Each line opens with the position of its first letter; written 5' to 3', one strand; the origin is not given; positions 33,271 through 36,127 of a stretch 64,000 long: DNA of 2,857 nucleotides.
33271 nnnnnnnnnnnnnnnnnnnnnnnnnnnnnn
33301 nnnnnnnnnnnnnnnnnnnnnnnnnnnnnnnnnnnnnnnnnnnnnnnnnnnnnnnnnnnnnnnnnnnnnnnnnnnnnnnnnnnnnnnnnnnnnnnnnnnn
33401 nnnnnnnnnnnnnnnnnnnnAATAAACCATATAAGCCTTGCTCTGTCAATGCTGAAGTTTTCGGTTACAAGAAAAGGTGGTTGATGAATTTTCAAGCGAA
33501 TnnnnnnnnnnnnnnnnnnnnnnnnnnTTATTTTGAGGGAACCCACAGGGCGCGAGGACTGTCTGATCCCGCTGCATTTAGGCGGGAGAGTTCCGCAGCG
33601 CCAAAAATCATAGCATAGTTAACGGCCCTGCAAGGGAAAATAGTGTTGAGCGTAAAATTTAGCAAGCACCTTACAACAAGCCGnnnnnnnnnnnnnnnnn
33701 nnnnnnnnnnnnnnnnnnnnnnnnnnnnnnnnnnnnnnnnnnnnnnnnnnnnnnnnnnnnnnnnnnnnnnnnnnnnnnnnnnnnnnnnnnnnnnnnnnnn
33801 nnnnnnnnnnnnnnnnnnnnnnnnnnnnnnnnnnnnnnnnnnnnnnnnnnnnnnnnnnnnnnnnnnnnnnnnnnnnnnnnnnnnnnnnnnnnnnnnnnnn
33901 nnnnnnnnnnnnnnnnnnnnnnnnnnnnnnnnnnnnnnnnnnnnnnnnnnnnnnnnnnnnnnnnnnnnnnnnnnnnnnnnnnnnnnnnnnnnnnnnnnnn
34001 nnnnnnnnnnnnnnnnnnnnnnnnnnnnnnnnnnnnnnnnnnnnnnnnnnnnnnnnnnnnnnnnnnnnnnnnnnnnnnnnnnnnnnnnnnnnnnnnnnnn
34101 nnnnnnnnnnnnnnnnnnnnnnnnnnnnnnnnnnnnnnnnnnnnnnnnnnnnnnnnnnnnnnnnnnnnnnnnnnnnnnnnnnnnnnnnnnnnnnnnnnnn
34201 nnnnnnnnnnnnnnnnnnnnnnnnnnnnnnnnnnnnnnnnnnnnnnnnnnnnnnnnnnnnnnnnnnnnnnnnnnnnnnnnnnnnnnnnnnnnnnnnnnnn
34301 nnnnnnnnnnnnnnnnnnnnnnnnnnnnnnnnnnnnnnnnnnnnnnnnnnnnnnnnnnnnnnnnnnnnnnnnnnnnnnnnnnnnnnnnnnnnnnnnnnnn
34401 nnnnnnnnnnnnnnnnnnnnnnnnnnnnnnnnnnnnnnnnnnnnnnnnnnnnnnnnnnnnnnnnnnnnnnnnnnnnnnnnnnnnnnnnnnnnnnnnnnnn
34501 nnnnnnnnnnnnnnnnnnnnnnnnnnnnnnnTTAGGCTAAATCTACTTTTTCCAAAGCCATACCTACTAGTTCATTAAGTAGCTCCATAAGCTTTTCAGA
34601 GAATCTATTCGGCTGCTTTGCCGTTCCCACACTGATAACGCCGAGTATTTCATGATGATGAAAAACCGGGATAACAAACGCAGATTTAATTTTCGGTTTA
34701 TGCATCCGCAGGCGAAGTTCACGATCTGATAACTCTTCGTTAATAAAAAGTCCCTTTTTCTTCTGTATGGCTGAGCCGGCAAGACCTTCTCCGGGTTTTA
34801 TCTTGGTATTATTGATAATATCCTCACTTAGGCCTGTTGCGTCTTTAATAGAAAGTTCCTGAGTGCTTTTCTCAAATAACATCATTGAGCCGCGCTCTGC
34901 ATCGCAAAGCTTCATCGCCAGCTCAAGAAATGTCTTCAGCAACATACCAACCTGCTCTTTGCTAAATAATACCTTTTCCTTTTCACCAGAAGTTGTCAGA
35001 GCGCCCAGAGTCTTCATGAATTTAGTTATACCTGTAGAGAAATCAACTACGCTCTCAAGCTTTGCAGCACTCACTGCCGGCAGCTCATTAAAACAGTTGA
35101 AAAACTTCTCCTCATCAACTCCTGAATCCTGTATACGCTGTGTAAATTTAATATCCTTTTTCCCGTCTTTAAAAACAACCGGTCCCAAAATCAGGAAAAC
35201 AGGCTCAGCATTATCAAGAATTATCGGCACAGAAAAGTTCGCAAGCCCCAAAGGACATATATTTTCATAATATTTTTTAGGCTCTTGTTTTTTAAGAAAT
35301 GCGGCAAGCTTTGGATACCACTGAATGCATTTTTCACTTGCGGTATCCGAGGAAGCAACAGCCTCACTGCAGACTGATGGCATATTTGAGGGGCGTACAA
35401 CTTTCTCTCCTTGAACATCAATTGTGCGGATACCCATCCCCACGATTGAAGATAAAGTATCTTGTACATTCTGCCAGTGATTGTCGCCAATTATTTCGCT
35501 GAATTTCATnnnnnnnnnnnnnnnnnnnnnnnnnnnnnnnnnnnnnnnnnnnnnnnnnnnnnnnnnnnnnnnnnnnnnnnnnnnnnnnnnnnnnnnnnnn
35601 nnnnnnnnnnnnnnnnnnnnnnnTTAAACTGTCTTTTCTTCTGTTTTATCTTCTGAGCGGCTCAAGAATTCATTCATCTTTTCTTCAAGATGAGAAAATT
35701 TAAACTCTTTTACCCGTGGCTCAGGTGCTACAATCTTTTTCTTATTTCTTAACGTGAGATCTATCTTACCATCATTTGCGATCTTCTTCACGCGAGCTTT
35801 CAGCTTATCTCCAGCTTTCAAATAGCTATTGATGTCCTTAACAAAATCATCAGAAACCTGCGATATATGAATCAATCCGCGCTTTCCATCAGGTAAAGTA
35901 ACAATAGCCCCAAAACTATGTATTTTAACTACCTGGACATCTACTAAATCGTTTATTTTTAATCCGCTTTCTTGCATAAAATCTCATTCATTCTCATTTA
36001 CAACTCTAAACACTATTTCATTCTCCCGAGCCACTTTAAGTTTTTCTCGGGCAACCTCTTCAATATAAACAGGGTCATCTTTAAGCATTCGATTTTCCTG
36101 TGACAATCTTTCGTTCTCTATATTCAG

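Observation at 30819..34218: Remnant of a tRNA-Met-associated integrative element: integrase 3' fragment, duplicated tRNA 5' segment, and candidate cargo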

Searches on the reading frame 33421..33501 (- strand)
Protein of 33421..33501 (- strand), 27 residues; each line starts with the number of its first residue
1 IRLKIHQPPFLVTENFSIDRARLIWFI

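Call 34: search_protein_families(library=pfam, proteins=[window:33421-33501:-], max_evalue=10)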
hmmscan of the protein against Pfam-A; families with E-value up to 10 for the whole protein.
seq(27 aa): 0 families

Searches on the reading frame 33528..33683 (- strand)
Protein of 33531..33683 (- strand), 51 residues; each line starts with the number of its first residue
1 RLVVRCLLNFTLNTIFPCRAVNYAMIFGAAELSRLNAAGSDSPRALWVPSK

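Call 12: search_protein_families(library=pfam, proteins=[window:33528-33665:-], max_evalue=1)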
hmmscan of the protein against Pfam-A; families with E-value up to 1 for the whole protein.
window:33528-33665:- (45 aa): 0 families

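Call 34: search_protein_families(library=pfam, proteins=[window:33531-33683:-], max_evalue=10)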
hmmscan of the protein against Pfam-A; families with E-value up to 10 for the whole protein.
seq(51 aa): 0 families
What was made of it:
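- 33492..33705 (-): 214-nt sequence unique to this organism, between the core-like site and the integrase remnant. It has no ORF and no Rfam match, and it contains an ~18-bp imperfect inverted repeat. No Pfam hit in any frame (call 34).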

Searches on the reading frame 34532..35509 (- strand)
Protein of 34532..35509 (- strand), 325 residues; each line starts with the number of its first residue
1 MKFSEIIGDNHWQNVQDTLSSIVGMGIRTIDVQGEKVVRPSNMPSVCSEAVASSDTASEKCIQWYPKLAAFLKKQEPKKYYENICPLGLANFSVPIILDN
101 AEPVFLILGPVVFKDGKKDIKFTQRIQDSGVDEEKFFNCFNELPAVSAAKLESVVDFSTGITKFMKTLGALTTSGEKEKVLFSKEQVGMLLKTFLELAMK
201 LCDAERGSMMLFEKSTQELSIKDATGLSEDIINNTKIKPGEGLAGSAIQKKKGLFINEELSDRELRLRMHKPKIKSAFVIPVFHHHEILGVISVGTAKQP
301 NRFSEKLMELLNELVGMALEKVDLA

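Call 12: search_protein_families(library=pfam, proteins=[window:34532-35509:-], max_evalue=1)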
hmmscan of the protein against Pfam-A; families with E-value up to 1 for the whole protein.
window:34532-35509:- (325 aa): 5 families
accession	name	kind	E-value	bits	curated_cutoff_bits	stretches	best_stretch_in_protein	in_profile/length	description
PF10114.15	PocR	-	6.4e-24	85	23.9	1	6-165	2-157/162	Sensory domain found in PocR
PF13185.12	GAF_2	-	5.4e-13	49.8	28.6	1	190-316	7-129/136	GAF domain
PF01590.32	GAF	-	1.3e-10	42.3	22.4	1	190-315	5-126/133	GAF domain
PF13492.12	GAF_3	-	0.00032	21.6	27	1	190-314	5-119/129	GAF domain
PF03653.18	UPF0093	-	0.094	13.4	34.2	0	271-316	86-131/146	Uncharacterised protein family (UPF0093)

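Call 18: find_encoding_contigs(protein=window:34532-35509:-, flank=10000, max_places=10)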
Protein window:34532-35509:- (325 aa): 6 contigs read that carry it; 2 places shown.
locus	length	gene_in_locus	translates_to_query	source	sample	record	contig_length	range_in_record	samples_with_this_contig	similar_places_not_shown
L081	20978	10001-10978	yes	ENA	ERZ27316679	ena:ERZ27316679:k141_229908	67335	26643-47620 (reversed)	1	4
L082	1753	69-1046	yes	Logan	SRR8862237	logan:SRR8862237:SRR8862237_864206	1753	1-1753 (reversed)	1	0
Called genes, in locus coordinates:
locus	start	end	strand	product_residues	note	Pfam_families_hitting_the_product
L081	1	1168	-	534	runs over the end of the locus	PF13623:SurA_N_2, PF13624:SurA_N_3, PF13616:Rotamase_3 (faint), PF13145:Rotamase_2, PF00639:Rotamase (faint)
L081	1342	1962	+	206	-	PF00596:Aldolase_II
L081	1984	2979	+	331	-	PF01208:URO-D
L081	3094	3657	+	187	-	PF01464:SLT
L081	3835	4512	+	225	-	PF00590:TP_methylase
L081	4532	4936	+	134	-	PF00072:Response_reg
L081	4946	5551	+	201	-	PF00551:Formyl_trans_N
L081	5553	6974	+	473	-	PF02878:PGM_PMM_I, PF02879:PGM_PMM_II, PF02880:PGM_PMM_III, PF00408:PGM_PMM_IV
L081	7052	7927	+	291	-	-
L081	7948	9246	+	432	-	PF03952:Enolase_N, PF00113:Enolase_C, PF13378:MR_MLE_C, PF07476:MAAL_C (weak)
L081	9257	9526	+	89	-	PF04977:DivIC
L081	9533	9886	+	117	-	PF00575:S1, PF23459:S1_RRP5 (faint)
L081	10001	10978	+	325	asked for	PF10114:PocR, PF13185:GAF_2, PF01590:GAF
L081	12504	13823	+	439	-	PF03631:Virul_fac_BrkB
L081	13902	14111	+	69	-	-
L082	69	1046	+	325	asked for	PF10114:PocR, PF13185:GAF_2, PF01590:GAF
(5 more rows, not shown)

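Call 58: search_protein_families(library=ncbifam, proteins=[window:34532-35509:-], max_evalue=0.1)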
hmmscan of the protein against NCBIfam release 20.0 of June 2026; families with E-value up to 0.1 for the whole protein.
window:34532-35509:- (325 aa): 4 families
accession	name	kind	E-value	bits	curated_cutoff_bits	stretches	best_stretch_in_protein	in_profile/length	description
TIGR01817.1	nifA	equivalog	1.8e-07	30.4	528.85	1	178-315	11-152/534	nif-specific transcriptional activator NifA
NF041673.1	transregRamA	equivalog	4.2e-05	22.8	500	1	215-310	36-134/280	acetate metabolism transcriptional regulator RamA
NF038230.1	Regu_Geo_Pelo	equivalog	0.0001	20.4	1200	1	181-325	13-161/935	GPMC system transcriptional regulator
NF047788.1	TransRegPocR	equivalog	0.00017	21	500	1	19-157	17-151/296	transcriptional regulator PocR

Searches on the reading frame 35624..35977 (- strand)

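Call 12: search_protein_families(library=pfam, proteins=[window:35624-35977:-], max_evalue=1)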
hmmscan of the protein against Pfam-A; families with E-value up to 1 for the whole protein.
window:35624-35977:- (117 aa): 5 families
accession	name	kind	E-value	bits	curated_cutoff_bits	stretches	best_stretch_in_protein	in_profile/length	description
PF00575.29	S1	-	6.1e-13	49.4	22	1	7-77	3-74/74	S1 RNA binding domain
PF23459.1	S1_RRP5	-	1.6e-06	29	27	1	12-66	7-61/72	RRP5 S1 domain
PF24685.1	OB_RRP5_4th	-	0.0021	18.5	31.5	1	24-65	26-70/92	RRP5 OB-fold domain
PF21543.3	CvfB_2nd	-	0.0092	16.3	27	1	9-77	14-75/76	Virulence regulatory factor CvfB, second domain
PF16736.11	sCache_like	-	0.07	13.9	27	1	52-105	36-87/117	Single Cache-like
